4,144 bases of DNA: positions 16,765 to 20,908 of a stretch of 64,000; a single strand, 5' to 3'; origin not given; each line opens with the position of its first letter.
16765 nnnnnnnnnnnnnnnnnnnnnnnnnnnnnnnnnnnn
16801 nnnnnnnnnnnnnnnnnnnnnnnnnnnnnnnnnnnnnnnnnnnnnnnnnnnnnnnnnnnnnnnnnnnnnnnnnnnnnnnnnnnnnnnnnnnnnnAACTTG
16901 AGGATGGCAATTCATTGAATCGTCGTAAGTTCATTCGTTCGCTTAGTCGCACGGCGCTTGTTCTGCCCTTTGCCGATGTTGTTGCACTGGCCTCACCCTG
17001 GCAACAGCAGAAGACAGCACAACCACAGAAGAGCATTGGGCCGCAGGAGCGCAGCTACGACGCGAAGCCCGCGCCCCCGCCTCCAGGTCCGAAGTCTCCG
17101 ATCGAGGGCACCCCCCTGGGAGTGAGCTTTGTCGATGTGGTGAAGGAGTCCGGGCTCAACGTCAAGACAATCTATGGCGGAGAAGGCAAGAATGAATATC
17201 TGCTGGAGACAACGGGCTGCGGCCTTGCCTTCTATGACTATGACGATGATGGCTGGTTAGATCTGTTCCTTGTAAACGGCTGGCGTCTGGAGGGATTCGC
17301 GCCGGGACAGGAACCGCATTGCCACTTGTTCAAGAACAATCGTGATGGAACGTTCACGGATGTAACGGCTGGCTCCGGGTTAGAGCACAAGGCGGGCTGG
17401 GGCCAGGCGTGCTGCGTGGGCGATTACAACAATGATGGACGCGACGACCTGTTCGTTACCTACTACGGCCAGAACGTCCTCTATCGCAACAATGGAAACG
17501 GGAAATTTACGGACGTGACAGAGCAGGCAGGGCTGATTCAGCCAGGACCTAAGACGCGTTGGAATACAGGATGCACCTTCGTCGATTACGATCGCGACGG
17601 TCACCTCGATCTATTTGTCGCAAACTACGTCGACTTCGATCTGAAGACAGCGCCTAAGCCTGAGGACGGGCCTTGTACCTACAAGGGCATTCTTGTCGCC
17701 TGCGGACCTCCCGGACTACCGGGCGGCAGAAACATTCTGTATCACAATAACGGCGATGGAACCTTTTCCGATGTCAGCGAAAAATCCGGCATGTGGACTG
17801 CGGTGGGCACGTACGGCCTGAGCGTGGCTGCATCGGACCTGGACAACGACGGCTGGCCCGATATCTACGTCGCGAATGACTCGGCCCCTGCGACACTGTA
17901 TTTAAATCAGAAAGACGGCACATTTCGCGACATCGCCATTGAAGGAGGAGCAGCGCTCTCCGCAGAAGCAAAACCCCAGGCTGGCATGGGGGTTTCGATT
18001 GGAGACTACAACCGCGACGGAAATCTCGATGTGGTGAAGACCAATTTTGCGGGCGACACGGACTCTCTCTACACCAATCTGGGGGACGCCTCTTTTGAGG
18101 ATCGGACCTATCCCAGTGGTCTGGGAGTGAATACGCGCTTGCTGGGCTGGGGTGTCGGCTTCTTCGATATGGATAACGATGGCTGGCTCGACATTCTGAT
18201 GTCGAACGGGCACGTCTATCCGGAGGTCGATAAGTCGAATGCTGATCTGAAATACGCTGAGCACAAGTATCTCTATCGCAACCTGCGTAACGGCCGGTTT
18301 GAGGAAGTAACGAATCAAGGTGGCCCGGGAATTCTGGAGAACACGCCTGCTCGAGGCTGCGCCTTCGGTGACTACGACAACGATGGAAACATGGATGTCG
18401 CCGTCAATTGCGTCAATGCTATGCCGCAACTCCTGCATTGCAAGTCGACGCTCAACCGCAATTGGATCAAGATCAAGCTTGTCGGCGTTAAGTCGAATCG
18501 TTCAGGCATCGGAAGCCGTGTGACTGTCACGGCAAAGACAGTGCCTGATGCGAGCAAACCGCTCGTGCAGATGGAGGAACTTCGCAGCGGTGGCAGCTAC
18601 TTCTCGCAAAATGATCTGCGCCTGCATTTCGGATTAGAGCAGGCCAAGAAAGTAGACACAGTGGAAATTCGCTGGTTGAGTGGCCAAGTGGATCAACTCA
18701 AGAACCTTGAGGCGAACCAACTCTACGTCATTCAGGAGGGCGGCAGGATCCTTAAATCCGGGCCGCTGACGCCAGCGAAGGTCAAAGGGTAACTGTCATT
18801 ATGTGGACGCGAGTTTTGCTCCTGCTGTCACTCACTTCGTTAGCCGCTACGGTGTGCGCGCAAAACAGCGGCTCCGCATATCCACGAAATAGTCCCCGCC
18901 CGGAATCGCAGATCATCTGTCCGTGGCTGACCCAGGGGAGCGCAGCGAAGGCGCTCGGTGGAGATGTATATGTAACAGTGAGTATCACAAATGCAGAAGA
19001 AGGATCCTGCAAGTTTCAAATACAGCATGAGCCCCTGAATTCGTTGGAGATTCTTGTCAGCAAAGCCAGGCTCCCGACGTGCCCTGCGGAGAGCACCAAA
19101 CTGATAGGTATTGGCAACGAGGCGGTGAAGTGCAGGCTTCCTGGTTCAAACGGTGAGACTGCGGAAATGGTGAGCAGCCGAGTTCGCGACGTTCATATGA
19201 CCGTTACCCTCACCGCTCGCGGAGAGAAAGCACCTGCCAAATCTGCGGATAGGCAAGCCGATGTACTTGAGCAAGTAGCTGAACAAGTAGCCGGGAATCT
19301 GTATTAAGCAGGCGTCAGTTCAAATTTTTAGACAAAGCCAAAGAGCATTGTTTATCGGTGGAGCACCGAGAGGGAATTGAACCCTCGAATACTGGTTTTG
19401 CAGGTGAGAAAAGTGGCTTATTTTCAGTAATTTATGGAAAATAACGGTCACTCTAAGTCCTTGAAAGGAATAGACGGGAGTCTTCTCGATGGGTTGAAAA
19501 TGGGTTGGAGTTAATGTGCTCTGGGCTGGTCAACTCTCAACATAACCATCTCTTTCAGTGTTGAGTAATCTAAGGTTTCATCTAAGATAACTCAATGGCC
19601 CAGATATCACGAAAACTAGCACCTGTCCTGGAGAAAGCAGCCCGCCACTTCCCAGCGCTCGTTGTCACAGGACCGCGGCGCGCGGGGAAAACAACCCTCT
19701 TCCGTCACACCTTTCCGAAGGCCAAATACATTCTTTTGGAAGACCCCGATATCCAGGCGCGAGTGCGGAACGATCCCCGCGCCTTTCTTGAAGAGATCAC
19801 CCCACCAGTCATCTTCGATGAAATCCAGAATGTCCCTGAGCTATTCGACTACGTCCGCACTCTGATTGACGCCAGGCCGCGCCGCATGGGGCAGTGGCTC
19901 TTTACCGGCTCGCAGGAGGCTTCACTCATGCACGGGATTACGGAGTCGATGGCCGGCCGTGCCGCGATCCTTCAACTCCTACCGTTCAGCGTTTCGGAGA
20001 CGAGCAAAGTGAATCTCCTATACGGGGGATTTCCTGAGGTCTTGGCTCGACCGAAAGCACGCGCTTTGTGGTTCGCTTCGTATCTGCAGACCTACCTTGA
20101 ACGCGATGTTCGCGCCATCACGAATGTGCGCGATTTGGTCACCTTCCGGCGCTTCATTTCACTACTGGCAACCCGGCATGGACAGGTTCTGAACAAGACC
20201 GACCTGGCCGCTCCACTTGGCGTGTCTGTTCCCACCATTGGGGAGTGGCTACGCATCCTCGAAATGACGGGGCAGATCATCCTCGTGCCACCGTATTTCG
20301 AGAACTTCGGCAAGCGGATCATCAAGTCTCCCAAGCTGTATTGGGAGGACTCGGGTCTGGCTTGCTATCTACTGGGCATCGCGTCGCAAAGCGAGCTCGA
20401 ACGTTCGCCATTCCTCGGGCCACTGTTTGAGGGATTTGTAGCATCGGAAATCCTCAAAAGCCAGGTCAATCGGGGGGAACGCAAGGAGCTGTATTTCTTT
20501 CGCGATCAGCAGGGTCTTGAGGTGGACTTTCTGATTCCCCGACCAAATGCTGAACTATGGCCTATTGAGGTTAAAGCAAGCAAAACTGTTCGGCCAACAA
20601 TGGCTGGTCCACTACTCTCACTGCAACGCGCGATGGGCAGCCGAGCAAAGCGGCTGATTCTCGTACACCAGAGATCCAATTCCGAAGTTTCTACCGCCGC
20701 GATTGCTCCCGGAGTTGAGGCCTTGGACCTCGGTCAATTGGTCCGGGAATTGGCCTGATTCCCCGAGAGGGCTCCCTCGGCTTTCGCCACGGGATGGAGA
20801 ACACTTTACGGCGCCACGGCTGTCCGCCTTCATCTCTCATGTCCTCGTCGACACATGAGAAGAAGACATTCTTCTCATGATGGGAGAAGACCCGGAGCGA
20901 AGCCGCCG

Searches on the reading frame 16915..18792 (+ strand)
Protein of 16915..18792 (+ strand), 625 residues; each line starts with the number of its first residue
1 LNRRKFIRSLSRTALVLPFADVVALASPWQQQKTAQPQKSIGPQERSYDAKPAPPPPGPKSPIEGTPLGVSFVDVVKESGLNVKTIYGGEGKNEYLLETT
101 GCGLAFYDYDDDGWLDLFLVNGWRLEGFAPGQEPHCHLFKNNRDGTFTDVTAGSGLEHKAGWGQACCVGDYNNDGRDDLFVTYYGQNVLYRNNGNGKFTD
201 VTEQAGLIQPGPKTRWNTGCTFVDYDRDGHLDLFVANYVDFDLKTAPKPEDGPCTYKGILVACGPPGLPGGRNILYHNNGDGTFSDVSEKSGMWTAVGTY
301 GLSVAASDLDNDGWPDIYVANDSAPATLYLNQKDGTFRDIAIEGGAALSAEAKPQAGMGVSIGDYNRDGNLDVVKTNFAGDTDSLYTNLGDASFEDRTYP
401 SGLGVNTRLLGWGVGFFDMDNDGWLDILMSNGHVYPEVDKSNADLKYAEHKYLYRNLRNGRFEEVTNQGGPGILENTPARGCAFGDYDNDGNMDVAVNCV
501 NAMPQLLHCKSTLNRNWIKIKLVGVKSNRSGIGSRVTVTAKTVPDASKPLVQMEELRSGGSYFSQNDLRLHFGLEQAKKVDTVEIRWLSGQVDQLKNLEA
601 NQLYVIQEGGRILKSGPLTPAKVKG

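Call 97: search_protein_families(library=pfam, proteins=[window:16915-18792:+], max_evalue=0.0001)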
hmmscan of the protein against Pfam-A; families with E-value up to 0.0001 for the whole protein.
window:16915-18792:+ (625 aa): 3 families
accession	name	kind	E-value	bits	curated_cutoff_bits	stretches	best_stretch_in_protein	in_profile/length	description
PF13517.12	FG-GAP_3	-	4.6e-57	190.9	26.9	5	170-235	1-61/61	FG-GAP-like repeat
PF07593.17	UnbV_ASPIC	-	3.4e-22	78.5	23.4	1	531-604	1-67/68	ASPIC and UnbV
PF01839.29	FG-GAP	-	2.1e-16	59.8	22.1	0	301-325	2-26/37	FG-GAP repeat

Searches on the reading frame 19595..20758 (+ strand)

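Call 97: search_protein_families(library=pfam, proteins=[window:19595-20758:+], max_evalue=0.0001)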
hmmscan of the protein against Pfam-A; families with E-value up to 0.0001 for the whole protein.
window:19595-20758:+ (387 aa): 2 families
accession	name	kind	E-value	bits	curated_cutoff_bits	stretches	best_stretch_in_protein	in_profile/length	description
PF13635.12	DUF4143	-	1.8e-47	161.5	28.1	1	169-329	1-160/160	Domain of unknown function (DUF4143)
PF13173.12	AAA_14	-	2.6e-26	92.6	27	1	20-136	3-128/129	AAA domain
